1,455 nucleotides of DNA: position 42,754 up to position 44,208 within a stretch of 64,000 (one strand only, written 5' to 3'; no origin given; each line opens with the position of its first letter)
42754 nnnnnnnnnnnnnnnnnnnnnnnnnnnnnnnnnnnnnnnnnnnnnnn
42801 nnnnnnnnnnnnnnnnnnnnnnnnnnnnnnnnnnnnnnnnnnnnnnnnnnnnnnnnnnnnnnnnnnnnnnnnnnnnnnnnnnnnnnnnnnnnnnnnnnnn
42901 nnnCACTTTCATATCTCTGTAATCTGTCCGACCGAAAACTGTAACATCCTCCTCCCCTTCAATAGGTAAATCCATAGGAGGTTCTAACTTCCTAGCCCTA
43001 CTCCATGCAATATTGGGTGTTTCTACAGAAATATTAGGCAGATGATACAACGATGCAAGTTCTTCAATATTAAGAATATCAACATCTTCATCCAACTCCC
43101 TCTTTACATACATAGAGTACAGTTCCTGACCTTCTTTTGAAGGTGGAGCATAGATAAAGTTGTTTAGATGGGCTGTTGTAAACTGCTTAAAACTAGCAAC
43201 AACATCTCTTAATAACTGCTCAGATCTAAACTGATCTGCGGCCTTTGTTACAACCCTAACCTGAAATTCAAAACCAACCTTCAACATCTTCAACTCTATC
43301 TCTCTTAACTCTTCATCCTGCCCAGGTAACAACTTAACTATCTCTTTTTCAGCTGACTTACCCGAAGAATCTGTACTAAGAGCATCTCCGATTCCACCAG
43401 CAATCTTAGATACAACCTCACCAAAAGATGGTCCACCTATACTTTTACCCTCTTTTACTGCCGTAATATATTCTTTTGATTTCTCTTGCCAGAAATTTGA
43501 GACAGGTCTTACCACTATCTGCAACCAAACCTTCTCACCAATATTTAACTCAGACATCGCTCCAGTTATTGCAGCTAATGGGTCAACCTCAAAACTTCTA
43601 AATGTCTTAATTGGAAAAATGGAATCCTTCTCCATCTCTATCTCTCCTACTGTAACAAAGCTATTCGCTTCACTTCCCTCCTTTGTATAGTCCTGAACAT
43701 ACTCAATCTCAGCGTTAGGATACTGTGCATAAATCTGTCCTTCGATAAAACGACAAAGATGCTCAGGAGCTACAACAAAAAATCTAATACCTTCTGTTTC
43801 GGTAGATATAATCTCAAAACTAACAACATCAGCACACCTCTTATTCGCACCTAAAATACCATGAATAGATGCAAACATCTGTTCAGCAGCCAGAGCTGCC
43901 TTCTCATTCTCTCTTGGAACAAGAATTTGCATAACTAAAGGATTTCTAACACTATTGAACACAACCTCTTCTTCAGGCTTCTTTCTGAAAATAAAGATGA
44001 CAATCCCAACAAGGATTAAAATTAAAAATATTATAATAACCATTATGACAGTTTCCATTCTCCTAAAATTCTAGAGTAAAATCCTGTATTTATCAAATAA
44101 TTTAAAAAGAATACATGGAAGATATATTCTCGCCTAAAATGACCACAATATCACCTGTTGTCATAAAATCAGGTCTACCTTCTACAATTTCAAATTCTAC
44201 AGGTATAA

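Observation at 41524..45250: Orphan membrane-anchored T4SS-family ATPase next to an LCP-like protein, without other T4SS genes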

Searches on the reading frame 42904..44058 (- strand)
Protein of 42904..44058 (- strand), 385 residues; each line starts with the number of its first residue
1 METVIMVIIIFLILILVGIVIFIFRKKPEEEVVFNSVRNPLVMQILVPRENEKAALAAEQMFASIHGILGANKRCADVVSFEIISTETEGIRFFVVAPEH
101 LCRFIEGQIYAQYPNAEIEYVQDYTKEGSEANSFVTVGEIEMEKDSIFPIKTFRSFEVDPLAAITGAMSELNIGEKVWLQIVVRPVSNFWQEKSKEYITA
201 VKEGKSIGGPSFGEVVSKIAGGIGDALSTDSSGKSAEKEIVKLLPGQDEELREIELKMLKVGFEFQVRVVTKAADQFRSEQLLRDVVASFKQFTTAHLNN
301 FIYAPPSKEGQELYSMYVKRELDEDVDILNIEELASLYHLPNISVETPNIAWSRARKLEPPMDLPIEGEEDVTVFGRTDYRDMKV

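Call 20: search_protein_representatives(protein=window:42904-44058:-)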
Query: 385 residues. Proteins with E-value up to 0.001 (for the whole library): 2429; up to 1e-10: 1232; up to 1e-30: 134. The best 150 are listed.
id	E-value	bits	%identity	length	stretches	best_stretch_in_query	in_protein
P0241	1.9e-89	316.5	55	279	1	3-281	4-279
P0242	2.1e-83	296.6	44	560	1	10-382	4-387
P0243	1.7e-80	287.1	41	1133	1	7-383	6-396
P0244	4.4e-79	282.4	43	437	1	3-384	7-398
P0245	1.2e-78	281.0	44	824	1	9-383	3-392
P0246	2.8e-77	276.5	40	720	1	8-383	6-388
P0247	1.0e-76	274.7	40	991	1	4-383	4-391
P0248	2.2e-76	273.6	43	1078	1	41-383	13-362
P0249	2.7e-73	263.4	42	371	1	5-357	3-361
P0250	8.2e-72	258.5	40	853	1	8-383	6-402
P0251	7.2e-70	252.1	63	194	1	3-191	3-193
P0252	4.1e-69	249.6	42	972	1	9-384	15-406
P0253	1.1e-66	241.7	37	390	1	8-385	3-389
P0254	1.3e-66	241.5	37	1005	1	4-382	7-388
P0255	1.9e-66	240.9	40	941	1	42-382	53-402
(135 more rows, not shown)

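Call 61: predict_structure(alignment_id=A4)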
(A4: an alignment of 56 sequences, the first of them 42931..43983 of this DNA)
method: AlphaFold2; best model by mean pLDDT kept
length: 351 residues; sequences in the alignment: 56
mean_pLDDT: 80.8   pTM: 0.78
mean pLDDT of the five models: 80.8, 79.3, 79.3, 78.5, 75.4
residues with pLDDT >= 90: 147; 70-90: 133; 50-70: 36; < 50: 35
segments of 3 or more residues with pLDDT < 50: 183-189, 191-216
pLDDT, mean of each block of 10 residues (from residue 1): 68 95 77 90 91 96 93 96 90 91 76 87 77 86 91 96 85 76 46 47 35 47 77 89 94 95 89 83 82 89 91 87 79 60 75 68
secondary structure, 60 per line:
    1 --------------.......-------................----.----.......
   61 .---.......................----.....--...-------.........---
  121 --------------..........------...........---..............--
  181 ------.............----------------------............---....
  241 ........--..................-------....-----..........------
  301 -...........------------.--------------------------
elements in order: E15-21 H29-44 E54-61 E65-73 H74-87 E92-96 E109-117 H135-144 E151-161 H165-178 H187-199 H222-233 E237-248 H251-268 E276-279 H285-294 E302-305 H306-312

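Call 85: fold_search(model_id=the predicted structure, library=pdb)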
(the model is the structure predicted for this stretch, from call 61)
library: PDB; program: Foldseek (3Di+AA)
matches with E <= 10: 818; with E <= 0.001: 14
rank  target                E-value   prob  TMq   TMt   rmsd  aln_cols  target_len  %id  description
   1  7o42_E                5.8e-07  1.00  0.42  0.19   8.9       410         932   10  TrwK/VirB4unbound trimer of dimers complex (with Hcp1) from the R388 type IV secretion system determined by cryo-EM. (released 2022-06-22)
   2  7o42_A                6.5e-07  1.00  0.42  0.19   8.9       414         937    9  TrwK/VirB4unbound trimer of dimers complex (with Hcp1) from the R388 type IV secretion system determined by cryo-EM. (released 2022-06-22)
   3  7o43_A                1.3e-06  1.00  0.40  0.20  10.7       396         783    9  TrwK/VirB4unbound dimer complex from R388 type IV secretion system determined by cryo-EM. (released 2022-06-22)
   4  8rtd_g                2.3e-06  1.00  0.39  0.21   9.4       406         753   11  Stalk-Arches-IMC structure from the fully-assembled R388 type IV secretion system determined by cryo-EM. (released 2024-06-19)
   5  8rtb_A                3.4e-06  1.00  0.42  0.22   9.6       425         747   11  Extended inner membrane complex (IMC) protomer structure (TrwM/VirB3-TrwK/VirB4-TrwI/VirB6-TrwG/VirB8-TrwE/VirB10) fro (released 2024-06-19)
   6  8rtd_O                3.4e-06  1.00  0.42  0.21   9.6       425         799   11  Stalk-Arches-IMC structure from the fully-assembled R388 type IV secretion system determined by cryo-EM. (released 2024-06-19)
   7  8rtd_T                3.4e-06  1.00  0.42  0.21   9.6       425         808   11  Stalk-Arches-IMC structure from the fully-assembled R388 type IV secretion system determined by cryo-EM. (released 2024-06-19)
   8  8rtd_V                5.8e-06  1.00  0.40  0.23   9.0       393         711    9  Stalk-Arches-IMC structure from the fully-assembled R388 type IV secretion system determined by cryo-EM. (released 2024-06-19)
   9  7o41_B                6.2e-06  1.00  0.44  0.25  10.2       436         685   10  Hexameric composite model of the Inner Membrane Complex (IMC) with the Arches from the fully-assembled R388 type IV se (released 2022-06-22)
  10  8rtd_P                8.3e-06  1.00  0.40  0.21   9.0       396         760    9  Stalk-Arches-IMC structure from the fully-assembled R388 type IV secretion system determined by cryo-EM. (released 2024-06-19)
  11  8rtd_h                9.4e-06  1.00  0.41  0.33   8.8       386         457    9  Stalk-Arches-IMC structure from the fully-assembled R388 type IV secretion system determined by cryo-EM. (released 2024-06-19)
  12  8rtb_B                1.0e-05  1.00  0.40  0.24   8.9       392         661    9  Extended inner membrane complex (IMC) protomer structure (TrwM/VirB3-TrwK/VirB4-TrwI/VirB6-TrwG/VirB8-TrwE/VirB10) fro (released 2024-06-19)
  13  7o43_B                1.5e-05  1.00  0.40  0.21  10.4       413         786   10  TrwK/VirB4unbound dimer complex from R388 type IV secretion system determined by cryo-EM. (released 2022-06-22)
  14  7o41_A                3.3e-04  1.00  0.42  0.23  10.3       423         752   11  Hexameric composite model of the Inner Membrane Complex (IMC) with the Arches from the fully-assembled R388 type IV se (released 2022-06-22)
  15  7zzk_A                5.1e-03  0.89  0.28  0.22  12.2       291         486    8  Structure of the N-acetyl-D-glucosamine oxidase from Ralstonia Solanacearum (released 2022-08-03)
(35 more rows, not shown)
